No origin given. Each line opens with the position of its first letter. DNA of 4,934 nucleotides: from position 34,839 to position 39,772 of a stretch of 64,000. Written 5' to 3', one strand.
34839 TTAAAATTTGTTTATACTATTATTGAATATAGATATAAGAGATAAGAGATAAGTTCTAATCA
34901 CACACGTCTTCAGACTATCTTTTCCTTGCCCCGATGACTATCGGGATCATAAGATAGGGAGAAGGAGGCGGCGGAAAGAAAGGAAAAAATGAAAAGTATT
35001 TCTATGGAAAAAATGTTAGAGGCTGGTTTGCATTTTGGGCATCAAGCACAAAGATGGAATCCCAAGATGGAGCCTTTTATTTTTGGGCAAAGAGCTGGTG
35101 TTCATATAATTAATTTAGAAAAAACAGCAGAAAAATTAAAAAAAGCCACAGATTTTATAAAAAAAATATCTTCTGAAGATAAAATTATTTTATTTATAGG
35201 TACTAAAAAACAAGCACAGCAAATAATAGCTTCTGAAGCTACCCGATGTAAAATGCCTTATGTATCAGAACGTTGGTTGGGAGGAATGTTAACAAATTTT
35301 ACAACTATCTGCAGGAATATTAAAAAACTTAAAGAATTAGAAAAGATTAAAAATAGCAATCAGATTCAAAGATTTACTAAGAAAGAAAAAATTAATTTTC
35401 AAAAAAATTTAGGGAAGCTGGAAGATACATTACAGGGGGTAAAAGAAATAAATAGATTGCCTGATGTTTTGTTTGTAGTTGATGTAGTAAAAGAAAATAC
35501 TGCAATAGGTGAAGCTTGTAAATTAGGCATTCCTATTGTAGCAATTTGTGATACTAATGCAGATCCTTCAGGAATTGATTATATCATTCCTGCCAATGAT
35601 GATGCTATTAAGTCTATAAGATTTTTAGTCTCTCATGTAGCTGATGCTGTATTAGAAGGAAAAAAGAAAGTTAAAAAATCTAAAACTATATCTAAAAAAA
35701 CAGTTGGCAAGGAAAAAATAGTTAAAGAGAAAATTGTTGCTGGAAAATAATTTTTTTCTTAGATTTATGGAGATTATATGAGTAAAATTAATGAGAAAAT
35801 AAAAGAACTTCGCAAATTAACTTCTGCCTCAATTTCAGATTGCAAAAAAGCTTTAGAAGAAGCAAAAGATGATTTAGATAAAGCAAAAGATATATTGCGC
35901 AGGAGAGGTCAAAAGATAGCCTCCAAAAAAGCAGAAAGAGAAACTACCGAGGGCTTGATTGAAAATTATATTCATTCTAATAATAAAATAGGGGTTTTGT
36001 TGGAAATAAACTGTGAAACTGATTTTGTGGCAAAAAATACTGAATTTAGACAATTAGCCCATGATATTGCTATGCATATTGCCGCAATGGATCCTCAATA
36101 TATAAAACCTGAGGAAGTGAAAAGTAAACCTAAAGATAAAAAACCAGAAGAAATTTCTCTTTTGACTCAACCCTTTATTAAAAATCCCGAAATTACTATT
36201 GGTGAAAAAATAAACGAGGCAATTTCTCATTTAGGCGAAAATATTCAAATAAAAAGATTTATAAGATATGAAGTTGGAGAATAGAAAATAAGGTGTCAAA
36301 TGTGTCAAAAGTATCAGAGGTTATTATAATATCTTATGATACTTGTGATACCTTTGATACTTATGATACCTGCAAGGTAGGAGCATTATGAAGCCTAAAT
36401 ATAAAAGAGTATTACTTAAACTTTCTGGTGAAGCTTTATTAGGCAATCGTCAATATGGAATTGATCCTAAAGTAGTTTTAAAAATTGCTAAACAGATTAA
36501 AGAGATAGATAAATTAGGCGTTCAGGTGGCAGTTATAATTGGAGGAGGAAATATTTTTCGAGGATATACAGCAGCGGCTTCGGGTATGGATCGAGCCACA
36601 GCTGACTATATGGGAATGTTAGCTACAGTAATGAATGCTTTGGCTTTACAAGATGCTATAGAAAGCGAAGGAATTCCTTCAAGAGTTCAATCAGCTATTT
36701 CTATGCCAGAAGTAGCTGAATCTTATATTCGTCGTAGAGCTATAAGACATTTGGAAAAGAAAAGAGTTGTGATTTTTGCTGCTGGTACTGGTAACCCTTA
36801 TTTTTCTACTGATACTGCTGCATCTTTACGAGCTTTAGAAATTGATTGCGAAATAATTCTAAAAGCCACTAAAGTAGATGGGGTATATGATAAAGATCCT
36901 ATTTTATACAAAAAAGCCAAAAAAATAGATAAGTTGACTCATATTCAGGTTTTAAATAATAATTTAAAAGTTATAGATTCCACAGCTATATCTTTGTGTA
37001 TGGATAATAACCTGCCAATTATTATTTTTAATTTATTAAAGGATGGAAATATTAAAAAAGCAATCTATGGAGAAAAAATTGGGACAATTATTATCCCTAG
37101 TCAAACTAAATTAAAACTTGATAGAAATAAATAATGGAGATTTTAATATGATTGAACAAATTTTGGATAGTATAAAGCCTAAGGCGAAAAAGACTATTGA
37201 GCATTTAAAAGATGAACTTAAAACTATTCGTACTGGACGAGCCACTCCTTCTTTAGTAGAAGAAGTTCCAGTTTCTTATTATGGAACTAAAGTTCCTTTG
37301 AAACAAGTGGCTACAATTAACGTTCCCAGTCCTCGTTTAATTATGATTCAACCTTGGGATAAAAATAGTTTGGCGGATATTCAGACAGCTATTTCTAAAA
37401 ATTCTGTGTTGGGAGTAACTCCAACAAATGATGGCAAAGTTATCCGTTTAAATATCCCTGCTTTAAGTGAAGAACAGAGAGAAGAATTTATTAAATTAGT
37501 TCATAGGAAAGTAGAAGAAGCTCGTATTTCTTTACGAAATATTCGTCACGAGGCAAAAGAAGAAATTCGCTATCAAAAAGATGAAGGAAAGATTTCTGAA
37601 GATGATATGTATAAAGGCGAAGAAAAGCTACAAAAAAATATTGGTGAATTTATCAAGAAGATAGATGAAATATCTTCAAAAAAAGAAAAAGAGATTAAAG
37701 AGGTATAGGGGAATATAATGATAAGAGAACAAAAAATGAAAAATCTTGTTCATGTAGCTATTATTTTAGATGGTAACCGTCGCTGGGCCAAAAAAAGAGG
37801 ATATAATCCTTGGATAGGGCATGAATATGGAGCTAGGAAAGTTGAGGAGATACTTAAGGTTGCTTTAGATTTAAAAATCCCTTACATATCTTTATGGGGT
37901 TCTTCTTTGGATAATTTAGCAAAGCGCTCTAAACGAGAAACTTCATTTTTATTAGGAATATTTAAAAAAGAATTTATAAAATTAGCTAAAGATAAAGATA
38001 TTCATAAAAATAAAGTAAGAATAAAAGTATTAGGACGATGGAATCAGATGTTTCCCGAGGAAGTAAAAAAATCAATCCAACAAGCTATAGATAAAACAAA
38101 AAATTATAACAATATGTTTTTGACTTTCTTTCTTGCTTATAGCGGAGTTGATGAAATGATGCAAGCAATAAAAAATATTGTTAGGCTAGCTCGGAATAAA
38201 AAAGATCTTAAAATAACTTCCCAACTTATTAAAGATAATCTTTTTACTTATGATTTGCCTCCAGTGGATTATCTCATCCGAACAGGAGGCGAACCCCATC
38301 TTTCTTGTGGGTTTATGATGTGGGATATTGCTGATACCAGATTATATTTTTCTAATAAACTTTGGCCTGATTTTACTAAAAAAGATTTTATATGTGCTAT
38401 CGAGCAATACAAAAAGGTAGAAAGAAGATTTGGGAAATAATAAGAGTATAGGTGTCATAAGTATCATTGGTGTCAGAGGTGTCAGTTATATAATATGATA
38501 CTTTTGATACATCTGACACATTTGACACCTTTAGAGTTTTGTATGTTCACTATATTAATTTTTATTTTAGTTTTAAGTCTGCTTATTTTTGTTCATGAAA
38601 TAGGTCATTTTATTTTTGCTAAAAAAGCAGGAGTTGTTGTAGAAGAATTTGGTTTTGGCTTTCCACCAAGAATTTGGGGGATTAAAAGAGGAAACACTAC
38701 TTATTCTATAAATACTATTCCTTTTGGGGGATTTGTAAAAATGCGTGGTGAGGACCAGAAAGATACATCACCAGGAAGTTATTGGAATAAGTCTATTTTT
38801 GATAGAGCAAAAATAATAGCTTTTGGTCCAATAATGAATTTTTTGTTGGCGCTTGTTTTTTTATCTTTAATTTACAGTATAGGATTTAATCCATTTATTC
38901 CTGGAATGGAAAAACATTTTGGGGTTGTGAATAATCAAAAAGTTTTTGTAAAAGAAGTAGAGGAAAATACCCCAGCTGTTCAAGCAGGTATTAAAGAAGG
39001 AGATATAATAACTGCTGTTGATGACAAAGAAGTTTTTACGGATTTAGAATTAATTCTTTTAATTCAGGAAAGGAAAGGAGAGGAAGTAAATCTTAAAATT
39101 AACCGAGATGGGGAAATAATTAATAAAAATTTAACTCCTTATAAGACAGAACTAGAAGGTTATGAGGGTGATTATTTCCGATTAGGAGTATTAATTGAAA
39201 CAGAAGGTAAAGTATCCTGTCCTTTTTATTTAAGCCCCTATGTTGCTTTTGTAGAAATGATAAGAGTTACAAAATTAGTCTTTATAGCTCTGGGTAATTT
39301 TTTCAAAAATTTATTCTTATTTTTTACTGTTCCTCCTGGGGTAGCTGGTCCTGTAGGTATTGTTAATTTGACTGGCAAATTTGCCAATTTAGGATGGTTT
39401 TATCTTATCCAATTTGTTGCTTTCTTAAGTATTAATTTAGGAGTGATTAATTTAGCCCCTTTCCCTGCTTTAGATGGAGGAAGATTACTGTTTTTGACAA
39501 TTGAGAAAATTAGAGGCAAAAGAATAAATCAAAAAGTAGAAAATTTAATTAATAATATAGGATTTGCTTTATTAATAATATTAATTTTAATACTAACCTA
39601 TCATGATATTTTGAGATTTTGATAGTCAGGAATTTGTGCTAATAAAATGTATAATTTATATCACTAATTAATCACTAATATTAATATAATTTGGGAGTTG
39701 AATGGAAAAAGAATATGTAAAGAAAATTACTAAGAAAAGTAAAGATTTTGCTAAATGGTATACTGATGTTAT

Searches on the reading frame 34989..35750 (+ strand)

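Call 95: search_protein_families(library=pfam, proteins=[window:34989-35750:+], max_evalue=0.0001)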
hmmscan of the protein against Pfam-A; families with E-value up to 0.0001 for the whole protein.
window:34989-35750:+ (253 aa): 1 family
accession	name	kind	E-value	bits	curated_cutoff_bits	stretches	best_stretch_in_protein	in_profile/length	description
PF00318.25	Ribosomal_S2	-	2.8e-93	311.6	26.1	1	9-224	1-216/216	Ribosomal protein S2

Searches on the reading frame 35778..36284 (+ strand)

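Call 95: search_protein_families(library=pfam, proteins=[window:35778-36284:+], max_evalue=0.0001)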
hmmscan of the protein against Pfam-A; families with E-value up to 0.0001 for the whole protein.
window:35778-36284:+ (168 aa): 2 families
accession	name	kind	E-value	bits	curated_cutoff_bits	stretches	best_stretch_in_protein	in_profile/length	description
PF00889.24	EF_TS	-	1.4e-24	87.3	27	2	8-121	35-134/204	Elongation factor TS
PF25025.1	EF-Ts_N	-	3.4e-07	30.6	33.2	1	6-46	15-56/60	Elongation factor Ts, mitochondrial, N-terminal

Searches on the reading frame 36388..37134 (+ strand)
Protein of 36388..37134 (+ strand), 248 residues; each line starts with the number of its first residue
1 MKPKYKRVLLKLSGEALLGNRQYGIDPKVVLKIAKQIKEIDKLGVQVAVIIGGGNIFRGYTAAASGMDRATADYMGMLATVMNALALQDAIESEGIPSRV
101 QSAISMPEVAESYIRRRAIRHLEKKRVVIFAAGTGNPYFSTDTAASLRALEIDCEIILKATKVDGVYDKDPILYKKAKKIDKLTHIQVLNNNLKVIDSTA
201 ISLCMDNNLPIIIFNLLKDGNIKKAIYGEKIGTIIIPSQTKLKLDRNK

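Call 95: search_protein_families(library=pfam, proteins=[window:36388-37134:+], max_evalue=0.0001)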
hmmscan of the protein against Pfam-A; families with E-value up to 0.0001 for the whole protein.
window:36388-37134:+ (248 aa): 1 family
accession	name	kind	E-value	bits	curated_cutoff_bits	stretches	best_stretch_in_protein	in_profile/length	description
PF00696.33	AA_kinase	-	6.4e-33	114.9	24.9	1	6-215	1-234/234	Amino acid kinase family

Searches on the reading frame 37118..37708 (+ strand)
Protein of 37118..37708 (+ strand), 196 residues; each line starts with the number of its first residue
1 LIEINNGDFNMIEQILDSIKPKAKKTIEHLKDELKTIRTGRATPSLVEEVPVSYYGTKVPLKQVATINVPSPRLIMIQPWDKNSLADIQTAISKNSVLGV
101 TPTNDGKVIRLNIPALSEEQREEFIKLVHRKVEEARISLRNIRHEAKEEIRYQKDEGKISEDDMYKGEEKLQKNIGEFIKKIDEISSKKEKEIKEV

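Call 95: search_protein_families(library=pfam, proteins=[window:37118-37708:+], max_evalue=0.0001)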
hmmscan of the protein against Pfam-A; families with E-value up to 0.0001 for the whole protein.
window:37118-37708:+ (196 aa): 1 family
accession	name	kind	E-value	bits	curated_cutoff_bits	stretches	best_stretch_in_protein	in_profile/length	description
PF01765.24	RRF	-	4.9e-58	196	29.7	1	30-193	1-163/164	Ribosome recycling factor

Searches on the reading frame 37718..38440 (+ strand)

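Call 95: search_protein_families(library=pfam, proteins=[window:37718-38440:+], max_evalue=0.0001)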
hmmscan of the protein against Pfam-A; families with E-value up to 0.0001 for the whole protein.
window:37718-38440:+ (240 aa): 1 family
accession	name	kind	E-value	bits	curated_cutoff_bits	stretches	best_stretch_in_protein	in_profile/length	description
PF01255.24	Prenyltransf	-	6.8e-62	209.3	27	1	16-239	1-219/219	Putative undecaprenyl diphosphate synthase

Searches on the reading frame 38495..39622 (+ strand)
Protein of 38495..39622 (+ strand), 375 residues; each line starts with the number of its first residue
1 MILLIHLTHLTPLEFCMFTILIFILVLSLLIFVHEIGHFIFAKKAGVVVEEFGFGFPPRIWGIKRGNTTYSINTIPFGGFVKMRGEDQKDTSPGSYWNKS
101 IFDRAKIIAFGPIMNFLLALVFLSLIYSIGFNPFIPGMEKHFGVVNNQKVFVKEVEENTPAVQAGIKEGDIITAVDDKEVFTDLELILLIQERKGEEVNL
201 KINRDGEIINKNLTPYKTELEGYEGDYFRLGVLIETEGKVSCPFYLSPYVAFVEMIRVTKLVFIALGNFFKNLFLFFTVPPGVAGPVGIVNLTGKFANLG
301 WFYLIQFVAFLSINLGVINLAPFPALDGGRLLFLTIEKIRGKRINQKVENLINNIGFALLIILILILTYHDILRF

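Call 95: search_protein_families(library=pfam, proteins=[window:38495-39622:+], max_evalue=0.0001)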
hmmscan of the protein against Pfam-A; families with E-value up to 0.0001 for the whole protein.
window:38495-39622:+ (375 aa): 4 families
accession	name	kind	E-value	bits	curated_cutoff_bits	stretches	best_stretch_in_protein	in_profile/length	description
PF02163.28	Peptidase_M50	-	9.6e-58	195.6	27.2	1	23-363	2-221/221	Peptidase family M50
PF13180.12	PDZ_2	-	2.7e-13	50.4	27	1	146-210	10-75/80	PDZ domain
PF17820.7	PDZ_6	-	2.7e-11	43.5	27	1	151-204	1-54/54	PDZ domain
PF00595.29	PDZ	-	1.8e-07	31.9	23.2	1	147-202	24-80/81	PDZ domain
